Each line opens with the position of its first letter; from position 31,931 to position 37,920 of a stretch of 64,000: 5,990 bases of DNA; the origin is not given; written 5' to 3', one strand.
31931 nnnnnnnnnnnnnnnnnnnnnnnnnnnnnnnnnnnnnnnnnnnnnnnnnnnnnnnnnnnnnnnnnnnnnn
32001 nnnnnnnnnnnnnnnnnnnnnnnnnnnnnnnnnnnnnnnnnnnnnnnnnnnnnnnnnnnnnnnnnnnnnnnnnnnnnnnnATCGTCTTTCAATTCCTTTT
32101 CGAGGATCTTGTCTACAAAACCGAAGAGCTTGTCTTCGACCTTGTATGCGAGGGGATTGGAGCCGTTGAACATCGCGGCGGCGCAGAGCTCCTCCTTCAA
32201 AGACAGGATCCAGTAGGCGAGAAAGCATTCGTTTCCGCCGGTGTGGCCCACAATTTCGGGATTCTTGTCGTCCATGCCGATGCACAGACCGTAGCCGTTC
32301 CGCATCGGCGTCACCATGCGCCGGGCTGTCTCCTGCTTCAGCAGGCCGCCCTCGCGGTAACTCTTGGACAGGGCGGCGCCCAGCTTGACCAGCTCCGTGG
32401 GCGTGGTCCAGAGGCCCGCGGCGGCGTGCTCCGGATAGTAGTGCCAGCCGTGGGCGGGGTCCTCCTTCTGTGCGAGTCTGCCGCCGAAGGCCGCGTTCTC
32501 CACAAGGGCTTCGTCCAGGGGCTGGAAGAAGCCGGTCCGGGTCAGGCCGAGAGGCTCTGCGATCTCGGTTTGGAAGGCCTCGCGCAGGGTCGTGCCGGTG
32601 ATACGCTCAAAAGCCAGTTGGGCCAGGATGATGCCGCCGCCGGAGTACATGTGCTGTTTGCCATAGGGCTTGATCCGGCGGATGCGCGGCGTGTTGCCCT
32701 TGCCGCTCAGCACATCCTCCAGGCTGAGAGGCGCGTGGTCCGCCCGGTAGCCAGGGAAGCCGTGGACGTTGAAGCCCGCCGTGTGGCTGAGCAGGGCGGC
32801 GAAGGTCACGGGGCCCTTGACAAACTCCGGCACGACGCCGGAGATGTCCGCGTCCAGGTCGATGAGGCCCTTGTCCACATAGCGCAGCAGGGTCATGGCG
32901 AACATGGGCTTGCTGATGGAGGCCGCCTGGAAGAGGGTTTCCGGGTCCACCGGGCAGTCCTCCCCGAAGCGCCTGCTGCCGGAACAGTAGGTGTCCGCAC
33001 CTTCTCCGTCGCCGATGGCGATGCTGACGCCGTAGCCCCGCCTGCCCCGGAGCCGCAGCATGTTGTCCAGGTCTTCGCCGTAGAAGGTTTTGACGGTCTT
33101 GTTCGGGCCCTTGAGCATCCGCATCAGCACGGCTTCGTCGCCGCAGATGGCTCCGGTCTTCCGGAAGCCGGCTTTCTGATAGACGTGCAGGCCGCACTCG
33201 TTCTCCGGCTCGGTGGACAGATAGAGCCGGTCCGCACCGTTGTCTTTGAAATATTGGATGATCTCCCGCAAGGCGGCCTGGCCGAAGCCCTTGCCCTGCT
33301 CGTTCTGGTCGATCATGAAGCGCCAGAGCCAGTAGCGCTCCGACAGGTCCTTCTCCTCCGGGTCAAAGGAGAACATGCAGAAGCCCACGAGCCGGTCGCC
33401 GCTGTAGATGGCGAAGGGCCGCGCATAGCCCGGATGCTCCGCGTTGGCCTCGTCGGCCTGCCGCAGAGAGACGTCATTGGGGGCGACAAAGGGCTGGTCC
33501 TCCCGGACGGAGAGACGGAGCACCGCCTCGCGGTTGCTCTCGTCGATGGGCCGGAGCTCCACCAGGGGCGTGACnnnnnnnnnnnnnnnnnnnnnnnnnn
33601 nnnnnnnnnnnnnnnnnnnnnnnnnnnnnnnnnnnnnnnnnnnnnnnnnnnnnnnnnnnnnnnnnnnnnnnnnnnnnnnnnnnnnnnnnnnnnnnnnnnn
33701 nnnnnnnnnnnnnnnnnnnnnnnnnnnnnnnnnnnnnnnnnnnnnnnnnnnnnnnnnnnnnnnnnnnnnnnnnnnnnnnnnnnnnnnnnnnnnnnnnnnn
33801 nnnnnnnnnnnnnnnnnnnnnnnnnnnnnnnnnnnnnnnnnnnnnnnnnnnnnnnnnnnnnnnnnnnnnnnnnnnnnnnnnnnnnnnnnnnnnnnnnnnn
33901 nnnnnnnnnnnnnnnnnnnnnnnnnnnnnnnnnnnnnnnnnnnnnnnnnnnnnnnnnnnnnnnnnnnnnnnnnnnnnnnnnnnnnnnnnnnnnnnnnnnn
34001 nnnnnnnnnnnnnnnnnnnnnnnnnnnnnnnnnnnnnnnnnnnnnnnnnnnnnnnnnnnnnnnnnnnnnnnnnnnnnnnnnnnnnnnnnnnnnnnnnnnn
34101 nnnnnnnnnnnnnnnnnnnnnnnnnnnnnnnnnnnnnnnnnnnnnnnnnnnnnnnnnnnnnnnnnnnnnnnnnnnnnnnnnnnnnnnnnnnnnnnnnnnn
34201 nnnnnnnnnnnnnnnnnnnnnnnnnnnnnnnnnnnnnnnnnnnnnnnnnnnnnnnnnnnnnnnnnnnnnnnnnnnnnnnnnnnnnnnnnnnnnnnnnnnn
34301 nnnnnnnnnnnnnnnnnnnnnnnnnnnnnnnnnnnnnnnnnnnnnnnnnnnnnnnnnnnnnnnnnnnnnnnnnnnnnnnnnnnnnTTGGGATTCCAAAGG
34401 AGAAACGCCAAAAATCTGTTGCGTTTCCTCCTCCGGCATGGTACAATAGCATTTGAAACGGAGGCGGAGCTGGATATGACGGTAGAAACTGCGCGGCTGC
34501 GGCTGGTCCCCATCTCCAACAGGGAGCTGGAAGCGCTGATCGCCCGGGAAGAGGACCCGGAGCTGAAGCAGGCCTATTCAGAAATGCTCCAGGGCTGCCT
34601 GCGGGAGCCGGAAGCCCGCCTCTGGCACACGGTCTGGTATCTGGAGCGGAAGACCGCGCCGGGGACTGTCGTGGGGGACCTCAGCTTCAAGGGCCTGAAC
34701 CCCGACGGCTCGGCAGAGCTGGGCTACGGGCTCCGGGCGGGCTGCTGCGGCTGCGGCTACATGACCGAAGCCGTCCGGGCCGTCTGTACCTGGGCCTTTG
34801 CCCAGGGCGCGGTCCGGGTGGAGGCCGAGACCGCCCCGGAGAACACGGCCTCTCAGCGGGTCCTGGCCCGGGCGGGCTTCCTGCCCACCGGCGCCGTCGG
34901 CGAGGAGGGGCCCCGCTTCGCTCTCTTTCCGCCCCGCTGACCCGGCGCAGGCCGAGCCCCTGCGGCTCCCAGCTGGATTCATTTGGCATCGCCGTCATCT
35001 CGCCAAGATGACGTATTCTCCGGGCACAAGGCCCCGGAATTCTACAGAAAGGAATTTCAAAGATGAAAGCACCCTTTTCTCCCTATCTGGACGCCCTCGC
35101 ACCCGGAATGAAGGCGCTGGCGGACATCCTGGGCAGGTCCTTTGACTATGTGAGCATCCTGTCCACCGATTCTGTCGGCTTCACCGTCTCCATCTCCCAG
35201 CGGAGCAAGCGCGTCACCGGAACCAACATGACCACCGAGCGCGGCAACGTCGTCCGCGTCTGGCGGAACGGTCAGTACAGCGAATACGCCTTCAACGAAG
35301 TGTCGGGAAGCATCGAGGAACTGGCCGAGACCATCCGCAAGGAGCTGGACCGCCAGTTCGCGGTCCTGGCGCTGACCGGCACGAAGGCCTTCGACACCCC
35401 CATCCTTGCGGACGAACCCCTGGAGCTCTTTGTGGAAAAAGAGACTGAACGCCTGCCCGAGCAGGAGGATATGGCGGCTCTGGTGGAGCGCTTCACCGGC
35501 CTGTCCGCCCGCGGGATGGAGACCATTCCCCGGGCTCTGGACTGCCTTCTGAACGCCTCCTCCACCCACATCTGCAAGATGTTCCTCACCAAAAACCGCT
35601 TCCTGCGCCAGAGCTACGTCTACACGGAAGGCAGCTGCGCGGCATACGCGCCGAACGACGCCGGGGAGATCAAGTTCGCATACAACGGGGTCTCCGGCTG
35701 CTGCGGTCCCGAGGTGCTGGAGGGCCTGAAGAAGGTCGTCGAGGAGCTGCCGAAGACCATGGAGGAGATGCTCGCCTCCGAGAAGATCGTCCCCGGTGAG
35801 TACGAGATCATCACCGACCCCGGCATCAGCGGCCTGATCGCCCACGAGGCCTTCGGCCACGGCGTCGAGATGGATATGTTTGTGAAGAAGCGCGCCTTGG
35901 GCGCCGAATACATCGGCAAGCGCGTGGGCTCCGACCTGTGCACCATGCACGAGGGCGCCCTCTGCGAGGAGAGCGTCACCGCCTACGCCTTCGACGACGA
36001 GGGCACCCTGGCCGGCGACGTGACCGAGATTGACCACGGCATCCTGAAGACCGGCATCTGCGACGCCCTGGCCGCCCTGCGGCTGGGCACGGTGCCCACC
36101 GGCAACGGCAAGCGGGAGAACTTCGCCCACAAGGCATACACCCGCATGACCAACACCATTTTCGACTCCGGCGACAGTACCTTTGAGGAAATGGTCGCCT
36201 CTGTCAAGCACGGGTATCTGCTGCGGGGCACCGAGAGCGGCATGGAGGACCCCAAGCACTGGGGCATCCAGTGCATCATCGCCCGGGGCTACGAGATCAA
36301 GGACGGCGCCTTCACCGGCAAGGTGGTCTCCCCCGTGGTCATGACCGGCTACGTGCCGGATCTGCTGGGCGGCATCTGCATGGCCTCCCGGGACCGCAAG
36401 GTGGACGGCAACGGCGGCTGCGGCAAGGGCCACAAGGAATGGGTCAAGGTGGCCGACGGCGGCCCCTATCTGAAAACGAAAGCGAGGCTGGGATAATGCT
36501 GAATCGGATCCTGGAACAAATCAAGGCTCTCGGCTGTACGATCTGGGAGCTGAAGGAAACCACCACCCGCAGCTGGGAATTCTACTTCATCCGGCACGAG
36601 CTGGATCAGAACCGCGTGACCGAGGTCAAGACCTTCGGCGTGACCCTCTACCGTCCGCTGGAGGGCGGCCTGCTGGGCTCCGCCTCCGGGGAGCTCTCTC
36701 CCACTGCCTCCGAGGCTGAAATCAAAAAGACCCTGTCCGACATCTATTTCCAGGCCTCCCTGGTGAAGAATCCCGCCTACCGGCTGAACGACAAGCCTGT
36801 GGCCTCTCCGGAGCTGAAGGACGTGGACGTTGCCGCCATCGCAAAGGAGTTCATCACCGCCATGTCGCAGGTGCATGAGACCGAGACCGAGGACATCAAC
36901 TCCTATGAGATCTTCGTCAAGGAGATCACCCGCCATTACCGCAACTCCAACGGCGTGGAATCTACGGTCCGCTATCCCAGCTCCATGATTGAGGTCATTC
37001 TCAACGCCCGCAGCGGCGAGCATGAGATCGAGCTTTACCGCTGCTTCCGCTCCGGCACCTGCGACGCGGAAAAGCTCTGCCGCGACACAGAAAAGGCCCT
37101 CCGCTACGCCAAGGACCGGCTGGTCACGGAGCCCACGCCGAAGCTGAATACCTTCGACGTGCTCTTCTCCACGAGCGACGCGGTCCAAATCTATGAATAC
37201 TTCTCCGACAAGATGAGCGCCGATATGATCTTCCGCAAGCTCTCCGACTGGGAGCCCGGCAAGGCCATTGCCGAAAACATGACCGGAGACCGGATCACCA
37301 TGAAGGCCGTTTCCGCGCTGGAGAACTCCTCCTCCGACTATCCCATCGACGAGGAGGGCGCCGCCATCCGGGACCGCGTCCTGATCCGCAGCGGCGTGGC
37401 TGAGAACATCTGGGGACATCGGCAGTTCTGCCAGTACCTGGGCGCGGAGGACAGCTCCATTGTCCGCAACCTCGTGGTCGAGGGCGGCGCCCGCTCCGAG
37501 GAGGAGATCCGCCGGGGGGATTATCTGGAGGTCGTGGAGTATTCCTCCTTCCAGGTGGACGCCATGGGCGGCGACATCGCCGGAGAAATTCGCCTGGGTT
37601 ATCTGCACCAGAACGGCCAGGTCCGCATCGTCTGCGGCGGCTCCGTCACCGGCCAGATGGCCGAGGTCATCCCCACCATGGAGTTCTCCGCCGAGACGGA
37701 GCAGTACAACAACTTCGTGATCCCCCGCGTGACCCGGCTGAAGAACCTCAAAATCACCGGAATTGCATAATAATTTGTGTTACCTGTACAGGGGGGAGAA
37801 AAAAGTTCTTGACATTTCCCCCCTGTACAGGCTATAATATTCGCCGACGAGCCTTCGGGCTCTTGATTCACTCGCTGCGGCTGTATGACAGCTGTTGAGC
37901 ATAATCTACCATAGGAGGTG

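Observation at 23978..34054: Co-directional 8-gene operon made only of GNAT domains (6), beta-lactamase-fold serine hydrolases (3) and a TldD/PmbA protease pair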

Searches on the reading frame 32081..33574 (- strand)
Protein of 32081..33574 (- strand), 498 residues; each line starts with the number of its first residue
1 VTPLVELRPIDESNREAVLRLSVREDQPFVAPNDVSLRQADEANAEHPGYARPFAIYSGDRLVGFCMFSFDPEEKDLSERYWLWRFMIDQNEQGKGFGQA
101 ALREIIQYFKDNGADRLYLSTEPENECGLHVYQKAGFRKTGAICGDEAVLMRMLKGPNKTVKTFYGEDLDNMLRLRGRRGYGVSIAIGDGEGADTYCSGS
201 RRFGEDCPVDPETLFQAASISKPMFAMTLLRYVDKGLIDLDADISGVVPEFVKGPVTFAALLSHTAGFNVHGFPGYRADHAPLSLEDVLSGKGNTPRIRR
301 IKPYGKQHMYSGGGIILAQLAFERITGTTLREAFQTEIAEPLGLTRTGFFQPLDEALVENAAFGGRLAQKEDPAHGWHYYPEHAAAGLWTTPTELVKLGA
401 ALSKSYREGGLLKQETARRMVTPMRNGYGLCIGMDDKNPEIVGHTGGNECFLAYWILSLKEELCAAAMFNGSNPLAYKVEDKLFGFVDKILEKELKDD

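Call 43: find_related_loci(query=A3, collection=metagenome_contigs, flank=8000)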
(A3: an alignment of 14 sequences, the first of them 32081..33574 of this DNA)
Query A3 (498 aa) in metagenome_contigs; peptide patterns used: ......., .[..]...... (x = any residue, [..] = any of these).
402 stretches matched a pattern; 285 encode a relative of the query (tblastn E <= 1e-3); the best 80 are kept; 80 distinct loci.
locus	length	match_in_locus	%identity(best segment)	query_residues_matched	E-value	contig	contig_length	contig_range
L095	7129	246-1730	85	4-498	0e+0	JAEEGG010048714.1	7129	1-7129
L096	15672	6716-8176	76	5-491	0e+0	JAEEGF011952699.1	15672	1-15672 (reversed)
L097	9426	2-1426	77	17-491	0e+0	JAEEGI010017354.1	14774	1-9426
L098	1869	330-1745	75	4-470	0e+0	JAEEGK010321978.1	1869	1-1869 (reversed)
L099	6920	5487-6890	76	5-473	0e+0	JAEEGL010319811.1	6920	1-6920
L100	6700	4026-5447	74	2-470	0e+0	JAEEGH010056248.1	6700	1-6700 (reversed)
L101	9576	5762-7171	76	1-470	0e+0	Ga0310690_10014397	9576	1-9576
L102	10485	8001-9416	75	4-470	0e+0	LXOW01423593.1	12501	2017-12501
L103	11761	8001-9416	74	4-470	0e+0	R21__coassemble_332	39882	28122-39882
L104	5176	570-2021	72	5-483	0e+0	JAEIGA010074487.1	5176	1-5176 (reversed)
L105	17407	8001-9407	74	4-470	0e+0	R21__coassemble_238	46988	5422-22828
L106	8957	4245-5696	74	5-483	0e+0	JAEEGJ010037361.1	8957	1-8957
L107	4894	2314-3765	74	5-483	0e+0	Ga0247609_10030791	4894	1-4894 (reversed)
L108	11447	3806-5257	74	5-483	0e+0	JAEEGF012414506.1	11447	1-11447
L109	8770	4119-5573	72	4-483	0e+0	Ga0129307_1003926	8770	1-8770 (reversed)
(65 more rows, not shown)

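Call 92: search_dna_similar(query=window:32081-33574:-, collection=plasmids, mode=protein, max_evalue=1e-10, max_rows=10)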
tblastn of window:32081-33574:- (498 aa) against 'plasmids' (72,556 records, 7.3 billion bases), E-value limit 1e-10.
Records with a match: 163; places in all: 179; records where one place covers at least 80% of the query: 0.
Best place of each record, by identity: <60% 163.
By first word of the organism name: Bacillus 68; Streptomyces 33; Enterococcus 5; Pseudoalteromonas 4; Peribacillus 3; Phaeobacter 2; Spirosoma 2; Halorussus 2; Embleya 2; Croceicoccus 2; and 36 more.
By predicted mobility (MOB-suite, as given by PLSDB): non-mobilizable 129; conjugative 19; mobilizable 15.
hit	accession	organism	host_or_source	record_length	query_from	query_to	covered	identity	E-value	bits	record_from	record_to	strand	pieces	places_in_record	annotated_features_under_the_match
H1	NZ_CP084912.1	Asticcacaulis sp. AND118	pure culture,water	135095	182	473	59%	38.4%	4e-42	168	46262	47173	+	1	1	serine hydrolase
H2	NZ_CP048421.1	Sphingomonas insulae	Cell,soil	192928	151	473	65%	34.4%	2e-35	148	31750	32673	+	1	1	serine hydrolase domain-containing protein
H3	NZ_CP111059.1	Chondrinema litorale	Seaweed,red alga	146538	174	473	60%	36.7%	6e-42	167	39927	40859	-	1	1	serine hydrolase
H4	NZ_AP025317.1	Fulvitalea axinellae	-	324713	182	479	60%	34.8%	3e-36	150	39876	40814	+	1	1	serine hydrolase domain-containing protein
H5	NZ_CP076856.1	Shewanella decolorationis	sludge,sludge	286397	173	476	61%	32.2%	3e-26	120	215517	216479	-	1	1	serine hydrolase domain-containing protein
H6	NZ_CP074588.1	Pseudoalteromonas piscicida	mixed culture,water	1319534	174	456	57%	33.6%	6e-31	134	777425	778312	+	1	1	none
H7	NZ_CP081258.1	Phaeobacter inhibens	-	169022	209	470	53%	36.0%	9e-29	128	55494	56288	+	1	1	serine hydrolase domain-containing protein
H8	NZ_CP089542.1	Spirosoma oryzicola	Single cell,Surface layer of rice grains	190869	174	470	60%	31.2%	2e-26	121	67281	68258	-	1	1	serine hydrolase domain-containing protein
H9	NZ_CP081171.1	Phaeobacter inhibens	-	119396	209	470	53%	35.3%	9e-29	128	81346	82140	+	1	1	serine hydrolase domain-containing protein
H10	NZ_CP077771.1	Pseudoalteromonas shioyasakiensis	Haliotis discus hannai,plate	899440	173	487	63%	28.7%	5e-17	92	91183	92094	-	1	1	serine hydrolase domain-containing protein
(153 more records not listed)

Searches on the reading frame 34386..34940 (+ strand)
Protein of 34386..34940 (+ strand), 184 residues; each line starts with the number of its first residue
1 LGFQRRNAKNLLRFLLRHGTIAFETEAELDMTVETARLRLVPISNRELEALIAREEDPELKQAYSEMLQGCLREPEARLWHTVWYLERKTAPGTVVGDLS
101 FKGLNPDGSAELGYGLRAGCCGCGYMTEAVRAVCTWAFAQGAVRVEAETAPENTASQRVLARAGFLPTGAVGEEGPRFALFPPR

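Call 8: search_protein_families(library=pfam, proteins=[window:34386-34940:+], max_evalue=0.001)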
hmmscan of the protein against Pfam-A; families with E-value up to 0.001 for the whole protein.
window:34386-34940:+ (184 aa): 2 families
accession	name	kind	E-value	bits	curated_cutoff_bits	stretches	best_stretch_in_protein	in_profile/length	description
PF13302.13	Acetyltransf_3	-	1.1e-20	75.2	25.4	1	37-165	1-137/138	Acetyltransferase (GNAT) domain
PF00583.31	Acetyltransf_1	-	1.6e-09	38.5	20.7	1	58-165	15-116/116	Acetyltransferase (GNAT) family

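Call 89: search_solved_structures(query=window:34476-34940:+, max_evalue=0.001)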
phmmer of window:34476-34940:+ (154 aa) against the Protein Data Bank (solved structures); distinct sequences matched with E-value up to 0.001: 1.
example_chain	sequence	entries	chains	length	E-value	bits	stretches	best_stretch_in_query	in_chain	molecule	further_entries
3igr_A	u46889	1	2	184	0.00011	25.6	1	64-140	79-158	Ribosomal-protein-S5-alanine N-acetyltransferase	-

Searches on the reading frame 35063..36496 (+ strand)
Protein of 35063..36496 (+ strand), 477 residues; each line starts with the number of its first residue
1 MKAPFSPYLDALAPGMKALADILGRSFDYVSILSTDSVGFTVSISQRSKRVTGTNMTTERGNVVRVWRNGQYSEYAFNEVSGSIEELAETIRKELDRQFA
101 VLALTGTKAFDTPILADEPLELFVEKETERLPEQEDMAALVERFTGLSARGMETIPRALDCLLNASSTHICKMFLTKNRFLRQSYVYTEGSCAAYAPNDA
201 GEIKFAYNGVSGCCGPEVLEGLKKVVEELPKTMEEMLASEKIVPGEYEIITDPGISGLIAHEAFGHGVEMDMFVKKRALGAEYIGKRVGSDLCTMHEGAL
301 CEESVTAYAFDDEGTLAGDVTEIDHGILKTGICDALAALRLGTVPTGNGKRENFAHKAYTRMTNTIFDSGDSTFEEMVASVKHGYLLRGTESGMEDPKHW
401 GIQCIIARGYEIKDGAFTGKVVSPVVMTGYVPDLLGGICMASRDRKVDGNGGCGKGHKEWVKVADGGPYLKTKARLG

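Call 8: search_protein_families(library=pfam, proteins=[window:35063-36496:+], max_evalue=0.001)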
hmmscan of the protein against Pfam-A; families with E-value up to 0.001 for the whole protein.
window:35063-36496:+ (477 aa): 1 family
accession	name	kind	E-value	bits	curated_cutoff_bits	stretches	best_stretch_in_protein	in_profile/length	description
PF19289.4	PmbA_TldD_3rd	-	5e-39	134.2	22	1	244-454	1-209/220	PmbA/TldA metallopeptidase C-terminal domain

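Call 101: search_protein_families(library=padloc, proteins=[window:35063-36496:+], max_evalue=0.001)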
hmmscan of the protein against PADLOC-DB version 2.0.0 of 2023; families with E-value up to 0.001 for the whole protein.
window:35063-36496:+ (477 aa): 0 families

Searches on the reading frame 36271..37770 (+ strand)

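Call 8: search_protein_families(library=pfam, proteins=[window:36271-37770:+], max_evalue=0.001)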
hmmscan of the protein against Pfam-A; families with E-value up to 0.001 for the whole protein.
window:36271-37770:+ (499 aa): 1 family
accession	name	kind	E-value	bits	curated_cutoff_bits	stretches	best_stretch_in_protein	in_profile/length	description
PF19289.4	PmbA_TldD_3rd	-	2.7e-16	59.9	22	1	294-497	3-220/220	PmbA/TldA metallopeptidase C-terminal domain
